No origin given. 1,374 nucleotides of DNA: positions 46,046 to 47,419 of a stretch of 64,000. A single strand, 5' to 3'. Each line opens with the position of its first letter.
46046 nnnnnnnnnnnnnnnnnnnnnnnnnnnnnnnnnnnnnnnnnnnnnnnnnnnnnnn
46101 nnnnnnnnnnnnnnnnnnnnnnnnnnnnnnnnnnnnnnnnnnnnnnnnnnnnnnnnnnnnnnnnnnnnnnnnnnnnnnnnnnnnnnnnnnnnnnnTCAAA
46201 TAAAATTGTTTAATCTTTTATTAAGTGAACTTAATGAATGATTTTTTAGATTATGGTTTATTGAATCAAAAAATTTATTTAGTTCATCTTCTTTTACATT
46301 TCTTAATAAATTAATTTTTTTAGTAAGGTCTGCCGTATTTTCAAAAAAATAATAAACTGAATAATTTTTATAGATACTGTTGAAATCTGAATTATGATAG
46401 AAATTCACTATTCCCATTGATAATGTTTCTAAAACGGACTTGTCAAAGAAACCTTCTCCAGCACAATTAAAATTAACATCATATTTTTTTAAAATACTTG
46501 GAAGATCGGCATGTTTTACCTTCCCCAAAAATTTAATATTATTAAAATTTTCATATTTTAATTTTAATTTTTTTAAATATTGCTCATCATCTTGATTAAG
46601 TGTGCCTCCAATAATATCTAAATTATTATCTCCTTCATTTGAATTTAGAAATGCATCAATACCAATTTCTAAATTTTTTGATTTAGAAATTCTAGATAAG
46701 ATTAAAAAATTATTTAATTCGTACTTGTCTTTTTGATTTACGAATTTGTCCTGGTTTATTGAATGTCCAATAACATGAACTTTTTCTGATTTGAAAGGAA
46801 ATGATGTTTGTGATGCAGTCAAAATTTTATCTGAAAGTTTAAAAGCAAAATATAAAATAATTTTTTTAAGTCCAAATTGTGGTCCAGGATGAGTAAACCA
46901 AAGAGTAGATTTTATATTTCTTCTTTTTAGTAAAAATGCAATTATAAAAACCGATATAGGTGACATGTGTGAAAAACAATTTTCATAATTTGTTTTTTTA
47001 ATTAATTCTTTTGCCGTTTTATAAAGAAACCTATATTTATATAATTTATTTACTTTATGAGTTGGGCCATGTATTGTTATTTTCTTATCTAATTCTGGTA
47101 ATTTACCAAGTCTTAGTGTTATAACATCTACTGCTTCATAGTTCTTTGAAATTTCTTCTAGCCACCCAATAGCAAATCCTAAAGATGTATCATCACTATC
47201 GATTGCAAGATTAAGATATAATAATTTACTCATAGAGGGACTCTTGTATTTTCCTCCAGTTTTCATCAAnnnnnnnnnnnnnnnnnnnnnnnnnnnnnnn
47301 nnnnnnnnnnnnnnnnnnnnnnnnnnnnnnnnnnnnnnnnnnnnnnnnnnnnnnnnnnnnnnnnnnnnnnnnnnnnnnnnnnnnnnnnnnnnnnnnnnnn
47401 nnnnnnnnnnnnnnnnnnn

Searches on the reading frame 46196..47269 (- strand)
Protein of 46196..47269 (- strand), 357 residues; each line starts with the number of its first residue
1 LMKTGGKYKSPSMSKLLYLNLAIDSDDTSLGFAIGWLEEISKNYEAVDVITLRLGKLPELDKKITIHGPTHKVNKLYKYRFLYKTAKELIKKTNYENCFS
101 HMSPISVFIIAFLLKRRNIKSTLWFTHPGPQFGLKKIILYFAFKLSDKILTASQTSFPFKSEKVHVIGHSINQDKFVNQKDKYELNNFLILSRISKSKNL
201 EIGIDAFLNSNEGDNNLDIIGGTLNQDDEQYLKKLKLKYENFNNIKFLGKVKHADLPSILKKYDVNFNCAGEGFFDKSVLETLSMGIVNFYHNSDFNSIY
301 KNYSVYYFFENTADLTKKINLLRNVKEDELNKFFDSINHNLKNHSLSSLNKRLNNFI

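Call 11: search_protein_families(library=pfam, proteins=[window:46196-47269:-], max_evalue=0.001)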
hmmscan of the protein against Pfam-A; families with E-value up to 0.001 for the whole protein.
window:46196-47269:- (357 aa): 2 families
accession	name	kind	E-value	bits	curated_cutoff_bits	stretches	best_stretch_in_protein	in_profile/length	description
PF00534.26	Glycos_transf_1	-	3e-10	40.3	26.4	1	183-290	13-120/172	Glycosyl transferases group 1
PF13524.12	Glyco_trans_1_2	-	0.00012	22.5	25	1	220-325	20-115/144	Glycosyl transferase-like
